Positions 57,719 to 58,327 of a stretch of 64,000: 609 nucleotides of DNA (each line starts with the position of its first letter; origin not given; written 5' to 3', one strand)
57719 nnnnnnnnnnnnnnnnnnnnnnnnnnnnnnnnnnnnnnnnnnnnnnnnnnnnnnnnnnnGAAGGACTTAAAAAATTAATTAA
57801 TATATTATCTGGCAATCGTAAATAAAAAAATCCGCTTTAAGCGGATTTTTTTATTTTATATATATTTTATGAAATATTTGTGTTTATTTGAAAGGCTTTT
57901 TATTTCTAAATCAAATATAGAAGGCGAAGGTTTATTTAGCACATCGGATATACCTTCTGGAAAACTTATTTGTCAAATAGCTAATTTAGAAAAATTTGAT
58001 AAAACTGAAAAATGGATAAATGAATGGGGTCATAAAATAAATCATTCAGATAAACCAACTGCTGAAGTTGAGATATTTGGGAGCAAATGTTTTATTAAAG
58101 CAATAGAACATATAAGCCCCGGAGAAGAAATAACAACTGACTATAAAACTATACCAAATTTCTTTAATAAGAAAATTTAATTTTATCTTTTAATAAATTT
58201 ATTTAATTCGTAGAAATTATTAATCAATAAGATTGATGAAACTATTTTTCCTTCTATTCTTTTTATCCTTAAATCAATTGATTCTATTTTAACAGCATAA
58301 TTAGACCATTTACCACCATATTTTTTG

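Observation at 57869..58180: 103-aa stand-alone SET-domain protein (viral-type minimal lysine methyltransferase)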

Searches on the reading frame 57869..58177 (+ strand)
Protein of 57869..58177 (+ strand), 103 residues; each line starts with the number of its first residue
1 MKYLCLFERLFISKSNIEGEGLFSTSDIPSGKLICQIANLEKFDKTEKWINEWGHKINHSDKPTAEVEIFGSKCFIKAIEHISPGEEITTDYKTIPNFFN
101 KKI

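Call 4: search_protein_families(library=pfam, proteins=[window:57869-58177:+], max_evalue=10)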
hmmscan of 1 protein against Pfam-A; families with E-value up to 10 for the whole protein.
window:57869-58177:+ (103 aa): 1 family
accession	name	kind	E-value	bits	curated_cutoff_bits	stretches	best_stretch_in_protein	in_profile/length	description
PF00856.33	SET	-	1.3e-12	48.4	22.4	2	43-93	51-105/105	SET domain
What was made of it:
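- On SET domain (Pfam PF00856) protein methyltransferases: 48.4 bits against a gathering score of 22.4, E=1.3e-12 (call 4).
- Checked: This is far beyond chance: Pfam SET E=1.3e-12, 48.4 bits against a gathering score of 22.4 (call 4).
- Pfam SET: E=1.3e-12, above the gathering score (call 4).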

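Call 5: search_protein_families(library=phrogs, proteins=[window:57869-58177:+], max_evalue=1)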
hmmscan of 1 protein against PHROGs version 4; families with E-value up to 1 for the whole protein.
window:57869-58177:+ (103 aa): 2 families
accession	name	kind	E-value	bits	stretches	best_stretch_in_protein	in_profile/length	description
phrog_34170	-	unknown function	6.5e-05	23.6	1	7-94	190-277/296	-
phrog_28741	-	unknown function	0.00044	21.2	1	1-92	1-93/100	-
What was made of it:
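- Closest known: SET-domain proteins annotated in uncultured Caudovirales and other viral metagenome bins. Same: There are weak PHROG matches (call 5).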

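Call 6: search_solved_structures(query=window:57869-58177:+, max_evalue=10, show_alignments=3)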
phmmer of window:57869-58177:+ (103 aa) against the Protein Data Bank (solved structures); distinct sequences matched with E-value up to 10: 47.
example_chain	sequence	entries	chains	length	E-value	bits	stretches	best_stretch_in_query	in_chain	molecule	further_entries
7bre_B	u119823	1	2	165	0.0016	21.7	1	34-94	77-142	Histone-lysine N-methyltransferase 2B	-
7w67_C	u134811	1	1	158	0.0036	20.6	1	55-94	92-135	Histone-lysine N-methyltransferase 2A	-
7w6a_C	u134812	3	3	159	0.0037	20.5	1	55-94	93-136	Histone-lysine N-methyltransferase 2A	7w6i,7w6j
5f5e_A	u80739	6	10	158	0.0038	20.5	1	55-94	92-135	Histone-lysine N-methyltransferase 2A | Histone-lysine N-methyltransferase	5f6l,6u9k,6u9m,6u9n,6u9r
2w5y_A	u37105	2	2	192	0.0056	20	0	55-94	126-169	HISTONE-LYSINE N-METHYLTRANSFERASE HRX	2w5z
6kiu_K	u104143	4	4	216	0.0081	19.4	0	55-94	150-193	Histone-lysine N-methyltransferase 2A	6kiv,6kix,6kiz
7ud5_K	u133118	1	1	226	0.0094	19.2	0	55-94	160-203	cDNA FLJ56846, highly similar to Zinc finger protein HRX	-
6pwv_C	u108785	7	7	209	0.0097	19.2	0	55-94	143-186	Histone-lysine N-methyltransferase 2A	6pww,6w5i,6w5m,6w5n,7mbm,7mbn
5f59_A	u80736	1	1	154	0.022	18.1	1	56-93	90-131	Histone-lysine N-methyltransferase 2C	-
7u5v_A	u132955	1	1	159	0.022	18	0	12-50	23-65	Histone-lysine N-methyltransferase 2A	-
5f6k_C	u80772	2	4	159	0.024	17.9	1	56-93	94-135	Histone-lysine N-methyltransferase 2C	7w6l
6kiw_K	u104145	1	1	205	0.051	16.9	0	56-93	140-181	Histone-lysine N-methyltransferase 2C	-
1n3j_A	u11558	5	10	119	0.074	16.4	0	54-92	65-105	Histone H3 Lysine Methyltransferase | PBCV-1 histone H3-Lys 27 methyltransferase | A612L protein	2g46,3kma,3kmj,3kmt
4z4p_A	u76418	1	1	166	0.12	15.7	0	56-93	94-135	Histone-lysine N-methyltransferase 2D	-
4rz0_A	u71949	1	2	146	0.16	15.3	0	39-78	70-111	PFL0690c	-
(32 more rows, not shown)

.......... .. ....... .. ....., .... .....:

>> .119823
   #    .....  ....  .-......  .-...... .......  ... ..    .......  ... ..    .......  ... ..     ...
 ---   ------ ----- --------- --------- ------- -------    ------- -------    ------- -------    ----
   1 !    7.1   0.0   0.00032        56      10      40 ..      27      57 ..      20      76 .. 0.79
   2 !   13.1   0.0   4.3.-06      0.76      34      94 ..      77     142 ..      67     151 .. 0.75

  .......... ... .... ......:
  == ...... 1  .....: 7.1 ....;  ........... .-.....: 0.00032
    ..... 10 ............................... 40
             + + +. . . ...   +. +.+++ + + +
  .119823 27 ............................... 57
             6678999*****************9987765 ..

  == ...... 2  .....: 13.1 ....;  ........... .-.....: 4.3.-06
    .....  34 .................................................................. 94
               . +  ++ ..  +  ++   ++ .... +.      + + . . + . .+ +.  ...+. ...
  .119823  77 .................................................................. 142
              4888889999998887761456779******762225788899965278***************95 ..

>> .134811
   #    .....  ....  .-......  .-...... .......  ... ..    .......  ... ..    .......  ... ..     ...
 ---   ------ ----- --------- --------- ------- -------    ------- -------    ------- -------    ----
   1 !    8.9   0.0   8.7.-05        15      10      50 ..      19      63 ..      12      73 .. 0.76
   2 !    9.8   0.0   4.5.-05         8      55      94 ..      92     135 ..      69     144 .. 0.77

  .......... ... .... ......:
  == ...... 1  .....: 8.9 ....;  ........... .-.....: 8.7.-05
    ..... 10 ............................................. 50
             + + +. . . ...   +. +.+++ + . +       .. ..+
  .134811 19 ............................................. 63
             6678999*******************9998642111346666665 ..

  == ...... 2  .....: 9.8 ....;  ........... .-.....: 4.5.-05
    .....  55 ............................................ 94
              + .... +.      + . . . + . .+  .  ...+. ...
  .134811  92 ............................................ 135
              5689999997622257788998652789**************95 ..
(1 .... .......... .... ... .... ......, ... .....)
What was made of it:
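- On SET domain (Pfam PF00856) protein methyltransferases: It aligns to I37-A-N39 (call 6).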

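Call 11: search_dna_similar(query=window:57869-58177:+, collection=phages, mode=protein, max_evalue=0.01, max_rows=40)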
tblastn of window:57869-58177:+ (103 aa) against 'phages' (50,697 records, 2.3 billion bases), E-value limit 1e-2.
Records with a match: 3; places in all: 3; records where one place covers at least 80% of the query: 3.
Best place of each record, by identity: <60% 3.
By first word of the organism name: Phage 1; Caudoviricetes 1; Marine 1.
By host as written in the record: - 3.
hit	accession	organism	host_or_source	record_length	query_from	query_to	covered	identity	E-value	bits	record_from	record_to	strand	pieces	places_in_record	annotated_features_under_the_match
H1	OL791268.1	Phage zth2-2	-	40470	9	93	83%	33.7%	3e-3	40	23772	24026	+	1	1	record has no annotation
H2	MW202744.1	Caudoviricetes sp.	Manatee Spring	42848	9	92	82%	34.0%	4e-3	40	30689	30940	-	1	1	pbcV-1 histone H3-lys 27 methyltransferase structure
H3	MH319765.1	Marine virus AG-345-P14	single cell amplified by WGA-X; seawater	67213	1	92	89%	30.2%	4e-3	40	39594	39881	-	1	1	record has no annotation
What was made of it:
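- Tried and rejected: tblastn of the protein against GenBank phages: three weak hits only, none in the related megaphages (call 11).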

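Call 12: find_homologous_proteins(query=window:57869-58177:+, max_evalue=0.001)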
Query window:57869-58177:+ (103 aa): 3 proteins with E <= 0.001 among 25 candidates.
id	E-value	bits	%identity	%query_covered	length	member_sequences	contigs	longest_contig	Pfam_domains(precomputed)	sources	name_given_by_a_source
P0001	2.7e-60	219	96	100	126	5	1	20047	PF00856.34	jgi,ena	jgi:hypothetical protein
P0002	1.9e-41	158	74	91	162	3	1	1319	PF00856.34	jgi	-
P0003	7.4e-34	134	63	90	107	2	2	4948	PF00856.34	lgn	-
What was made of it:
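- Tried and rejected: Word-indexed protein search: only three close homologs (call 12).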

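Call 16: find_encoding_contigs(protein=P0001, flank=10000)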
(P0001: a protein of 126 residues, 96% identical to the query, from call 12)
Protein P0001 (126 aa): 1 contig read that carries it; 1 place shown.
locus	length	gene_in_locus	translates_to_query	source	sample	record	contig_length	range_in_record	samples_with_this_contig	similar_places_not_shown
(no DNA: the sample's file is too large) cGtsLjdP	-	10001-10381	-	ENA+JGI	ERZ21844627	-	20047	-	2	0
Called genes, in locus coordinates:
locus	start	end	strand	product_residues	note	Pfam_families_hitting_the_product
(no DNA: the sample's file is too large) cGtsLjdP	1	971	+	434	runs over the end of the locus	-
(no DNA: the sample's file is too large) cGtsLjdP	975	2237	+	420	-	-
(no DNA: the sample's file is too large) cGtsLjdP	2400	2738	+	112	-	-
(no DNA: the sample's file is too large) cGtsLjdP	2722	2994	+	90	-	-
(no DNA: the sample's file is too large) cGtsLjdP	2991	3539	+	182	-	PF01844:HNH, PF14279:HNH_5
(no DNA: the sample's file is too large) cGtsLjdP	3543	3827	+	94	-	-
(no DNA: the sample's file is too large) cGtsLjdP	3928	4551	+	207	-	-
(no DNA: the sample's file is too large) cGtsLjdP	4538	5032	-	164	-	-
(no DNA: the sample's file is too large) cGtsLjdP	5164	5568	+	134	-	-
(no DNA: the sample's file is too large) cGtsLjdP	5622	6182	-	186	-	-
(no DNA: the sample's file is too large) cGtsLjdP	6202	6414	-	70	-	-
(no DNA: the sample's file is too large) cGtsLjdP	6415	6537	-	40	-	-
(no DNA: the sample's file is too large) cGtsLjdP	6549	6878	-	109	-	-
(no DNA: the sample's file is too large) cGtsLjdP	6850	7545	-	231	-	-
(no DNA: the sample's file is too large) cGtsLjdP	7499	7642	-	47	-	-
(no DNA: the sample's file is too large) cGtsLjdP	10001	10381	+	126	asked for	PF00856:SET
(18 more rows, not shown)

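Call 17: find_encoding_contigs(protein=P0003, flank=10000)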
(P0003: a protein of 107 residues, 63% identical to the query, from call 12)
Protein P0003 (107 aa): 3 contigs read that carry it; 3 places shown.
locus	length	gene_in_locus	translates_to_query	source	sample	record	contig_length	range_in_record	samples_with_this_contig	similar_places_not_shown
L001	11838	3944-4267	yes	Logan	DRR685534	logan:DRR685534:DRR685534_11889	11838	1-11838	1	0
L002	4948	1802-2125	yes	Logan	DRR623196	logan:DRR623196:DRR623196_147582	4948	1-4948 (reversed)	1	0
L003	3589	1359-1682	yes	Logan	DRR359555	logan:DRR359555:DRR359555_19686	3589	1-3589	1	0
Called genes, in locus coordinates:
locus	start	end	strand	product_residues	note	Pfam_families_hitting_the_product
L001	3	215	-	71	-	?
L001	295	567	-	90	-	-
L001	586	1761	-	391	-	-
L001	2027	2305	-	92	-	-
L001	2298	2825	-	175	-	PF08281:Sigma70_r4_2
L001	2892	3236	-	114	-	-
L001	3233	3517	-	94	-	-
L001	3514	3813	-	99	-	-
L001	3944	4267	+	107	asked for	PF00856:SET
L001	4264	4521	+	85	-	-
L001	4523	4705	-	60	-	-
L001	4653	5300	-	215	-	-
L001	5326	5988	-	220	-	-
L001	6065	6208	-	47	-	-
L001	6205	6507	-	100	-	-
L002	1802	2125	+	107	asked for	PF00856:SET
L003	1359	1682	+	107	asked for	PF00856:SET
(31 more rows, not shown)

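Call 21: search_protein_representatives(alignment_id=A1)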
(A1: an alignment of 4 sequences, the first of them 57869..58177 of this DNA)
Query: 4 sequences, 107 profile positions. Proteins with E-value up to 0.001 (for the whole library): 692; up to 1e-10: 30; up to 1e-30: 2. The best 150 are listed.
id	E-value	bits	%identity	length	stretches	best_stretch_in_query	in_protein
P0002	1.3e-56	205.5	-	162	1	1-105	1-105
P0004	5.0e-53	193.9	-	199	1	1-106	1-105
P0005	2.1e-28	114.7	-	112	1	3-104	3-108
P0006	4.2e-22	94.5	-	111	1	11-105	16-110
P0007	1.9e-15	73.0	-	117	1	7-104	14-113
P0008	1.1e-14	70.6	-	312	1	42-106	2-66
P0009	1.2e-14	70.5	-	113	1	5-100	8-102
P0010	3.0e-14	69.2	-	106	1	8-104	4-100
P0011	7.9e-14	67.8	-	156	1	9-101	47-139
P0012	8.1e-14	67.8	-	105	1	11-104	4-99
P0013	9.8e-14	67.6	-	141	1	8-104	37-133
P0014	2.4e-13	66.3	-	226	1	5-99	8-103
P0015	9.8e-13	64.3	-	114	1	4-104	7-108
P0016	1.2e-12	64.1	-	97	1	10-103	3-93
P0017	1.3e-12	63.9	-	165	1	8-99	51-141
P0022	3.1e-11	59.5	-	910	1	11-98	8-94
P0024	3.9e-11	59.2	-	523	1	7-104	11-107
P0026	4.6e-11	58.9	-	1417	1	12-101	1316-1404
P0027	5.6e-11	58.7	-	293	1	7-103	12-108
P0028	6.0e-11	58.6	-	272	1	3-103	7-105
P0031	8.9e-11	58.0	-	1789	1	10-99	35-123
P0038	2.9e-10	56.4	-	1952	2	9-99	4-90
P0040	3.4e-10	56.1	-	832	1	9-99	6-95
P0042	4.4e-10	55.8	-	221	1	8-98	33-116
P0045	5.5e-10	55.5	-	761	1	8-99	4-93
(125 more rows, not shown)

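Call 38: predict_structure(alignment_id=A2)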
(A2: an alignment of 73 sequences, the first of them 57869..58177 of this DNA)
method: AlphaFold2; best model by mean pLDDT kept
length: 103 residues; sequences in the alignment: 73
mean_pLDDT: 90.5   pTM: 0.82
mean pLDDT of the five models: 90.5, 89.7, 88.7, 88.2, 88.0
residues with pLDDT >= 90: 76; 70-90: 21; 50-70: 3; < 50: 3
segments of 3 or more residues with pLDDT < 50: none
pLDDT, mean of each block of 10 residues (from residue 1): 71 96 97 95 89 95 96 96 98 84 49
secondary structure, 60 per line:
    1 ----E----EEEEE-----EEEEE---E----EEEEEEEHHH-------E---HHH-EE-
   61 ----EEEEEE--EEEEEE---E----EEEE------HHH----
elements in order: E10-14 E20-24 E33-39 E65-70 E73-78 E87-90
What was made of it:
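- On SET domain (Pfam PF00856) protein methyltransferases: AlphaFold pLDDT 90.5 (call 38).
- AlphaFold model: pLDDT 90.5, pTM 0.82 (call 38). The fold is predicted with confidence (call 38).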

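Call 41: fold_search(model_id=the predicted structure, library=pdb)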
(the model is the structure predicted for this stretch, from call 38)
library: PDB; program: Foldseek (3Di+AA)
matches with E <= 10: 552; with E <= 0.001: 254
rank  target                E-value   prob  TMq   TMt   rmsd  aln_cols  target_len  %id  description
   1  3kma_A                2.9e-07  1.00  0.68  0.67   3.5       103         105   23  Crystal Structure of vSET under Condition A (released 2010-11-10)
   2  6u9n_A                2.6e-06  1.00  0.70  0.50   4.5       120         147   25  MLL1 SET N3861I/Q3867L bound to inhibitor 14 (TC-5139) (released 2020-07-01)
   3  6u9m_A                2.9e-06  1.00  0.70  0.50   3.5       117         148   25  MLL1 SET N3861I/Q3867L bound to inhibitor 16 (TC-5109) (released 2020-07-01)
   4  2w5z_A                3.4e-06  1.00  0.66  0.39   4.2       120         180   25  Ternary Complex of the Mixed Lineage Leukaemia (MLL1) SET Domain with the cofactor product S-Adenosylhomocysteine and  (released 2009-02-10)
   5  7u5v_A                4.1e-06  1.00  0.69  0.58   3.5       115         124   23  Crystal structure of the Mixed Lineage Leukaemia (MLL1) SET Domain with the cofactor product S-Adenosylhomocysteine an (released 2023-09-27)
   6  5f6l_A                4.3e-06  1.00  0.66  0.46   4.1       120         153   27  The crystal structure of MLL1 (N3861I/Q3867L) in complex with RbBP5 and Ash2L (released 2016-02-24)
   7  6u9n_B                4.5e-06  1.00  0.70  0.50   6.6       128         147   26  MLL1 SET N3861I/Q3867L bound to inhibitor 14 (TC-5139) (released 2020-07-01)
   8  2w5y                  5.1e-06  1.00  0.64  0.40   6.0       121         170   26  Binary Complex of the Mixed Lineage Leukaemia (MLL1) SET Domain with the cofactor product S-Adenosylhomocysteine. (released 2009-02-10)
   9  4rz0_A                6.0e-06  1.00  0.70  0.64   3.4       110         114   24  Crystal Structure of Plasmodium falciparum putative histone methyltransferase PFL0690c (released 2015-01-21)
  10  6u9k_A                6.3e-06  1.00  0.70  0.49   4.4       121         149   25  MLL1 SET N3861I/Q3867L bound to inhibitor 18 (TC-5153) (released 2020-07-01)
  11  5f5e                  8.3e-06  1.00  0.70  0.50   6.7       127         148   26  The Crystal Structure of MLL1 SET domain with N3816I/Q3867L mutation (released 2016-02-24)
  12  7w67_C                8.8e-06  1.00  0.68  0.46   4.1       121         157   26  The crystal structure of MLL1 (N3861I/Q3867L/C3882SS)-RBBP5-ASH2L in complex with H3K4me0 peptide (released 2022-09-07)
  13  9cvd_MODEL_1_A        9.8e-06  1.00  0.69  0.34   4.4       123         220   18  SET Domain of Histone-Lysine N-Methyltransferase NSD2 in Complex with Selective Inhibitor (released 2025-04-30)
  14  6cen_A                1.3e-05  1.00  0.67  0.32   4.9       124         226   18  Crystal Structure of WHSC1L1 in Complex with Inhibitor PEP21 (released 2018-05-09)
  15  7w6j_C                1.4e-05  1.00  0.66  0.45   4.1       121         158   26  The crystal structure of MLL1 (N3861I/Q3867L/C3882SS)-RBBP5-ASH2L in complex with H3K4me2 peptide (released 2022-09-07)
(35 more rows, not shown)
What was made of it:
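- On SET domain (Pfam PF00856) protein methyltransferases: There are 254 PDB hits at E<=1e-3, and all 50 listed are SET or PR-domain structures (call 41).
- Foldseek top PDB hit is vSET 3kma_A (E=2.9e-7, TM 0.68), followed by MLL1, NSD, ASH1L and EZH2 SETs (call 41).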

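Call 42: search_protein_families(library=pfam, proteins=[P0004, P0008, P0024, P0027, P0028, P0022, P0038, P0031, P0026, P0042], max_evalue=0.01)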
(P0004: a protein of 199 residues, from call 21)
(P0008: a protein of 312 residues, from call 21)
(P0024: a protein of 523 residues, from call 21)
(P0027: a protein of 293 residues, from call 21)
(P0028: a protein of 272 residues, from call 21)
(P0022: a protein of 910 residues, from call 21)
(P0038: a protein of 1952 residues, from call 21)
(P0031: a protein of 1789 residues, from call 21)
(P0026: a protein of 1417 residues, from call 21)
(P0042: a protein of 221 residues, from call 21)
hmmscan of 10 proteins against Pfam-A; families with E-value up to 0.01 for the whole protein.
P0004 (199 aa): 4 families
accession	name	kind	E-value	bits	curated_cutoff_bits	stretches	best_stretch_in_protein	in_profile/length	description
PF00856.33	SET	-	2.3e-09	38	22.4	1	43-92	51-104/105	SET domain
PF13508.13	Acetyltransf_7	-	1.4e-07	32.2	27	1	131-177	9-57/84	Acetyltransferase (GNAT) domain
PF00583.31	Acetyltransf_1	-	1.6e-07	32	20.7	1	130-176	38-87/116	Acetyltransferase (GNAT) family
PF13673.13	Acetyltransf_10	-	0.00034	21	23.6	1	129-175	35-78/128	Acetyltransferase (GNAT) domain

P0008 (312 aa): 1 family
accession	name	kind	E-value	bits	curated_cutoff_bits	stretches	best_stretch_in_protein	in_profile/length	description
PF00856.33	SET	-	9.7e-07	29.6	22.4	1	6-53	57-104/105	SET domain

P0024 (523 aa): 1 family
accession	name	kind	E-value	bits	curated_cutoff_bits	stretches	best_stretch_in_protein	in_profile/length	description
PF00856.33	SET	-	1.1e-05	26.2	22.4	1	50-97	58-105/105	SET domain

P0027 (293 aa): 1 family
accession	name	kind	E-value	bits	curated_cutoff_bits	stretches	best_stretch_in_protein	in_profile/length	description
PF00856.33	SET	-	1.5e-10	41.8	22.4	1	53-99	56-105/105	SET domain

P0028 (272 aa): 1 family
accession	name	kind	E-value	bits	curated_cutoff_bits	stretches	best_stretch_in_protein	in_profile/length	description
PF00856.33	SET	-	7.3e-06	26.8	22.4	1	56-95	61-104/105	SET domain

P0022 (910 aa): 1 family
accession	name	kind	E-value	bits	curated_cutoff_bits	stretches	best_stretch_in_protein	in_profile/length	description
PF00856.33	SET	-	2.6e-07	31.4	22.4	1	51-89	62-104/105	SET domain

P0038 (1952 aa): 1 family
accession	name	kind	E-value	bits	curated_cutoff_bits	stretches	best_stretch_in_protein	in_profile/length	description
PF00856.33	SET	-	2.8e-17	63.5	22.4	2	38-84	54-104/105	SET domain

P0031 (1789 aa): 2 families
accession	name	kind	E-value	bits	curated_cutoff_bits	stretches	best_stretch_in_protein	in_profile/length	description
PF00856.33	SET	-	2.5e-05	25.1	22.4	1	80-117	63-104/105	SET domain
PF12200.13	DUF3597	-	0.00037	21.5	29.8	1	1074-1116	70-113/127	Domain of unknown function (DUF3597)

P0026 (1417 aa): 2 families
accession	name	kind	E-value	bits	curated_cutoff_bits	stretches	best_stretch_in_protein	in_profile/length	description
PF03734.19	YkuD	-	4.1e-09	37.6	23.4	1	96-259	2-127/146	L,D-transpeptidase catalytic domain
PF00856.33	SET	-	4.7e-05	24.2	22.4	1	1361-1396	65-104/105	SET domain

P0042 (221 aa): 1 family
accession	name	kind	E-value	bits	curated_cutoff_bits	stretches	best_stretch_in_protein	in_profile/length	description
PF00856.33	SET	-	9.2e-11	42.5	22.4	1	62-111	48-104/105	SET domain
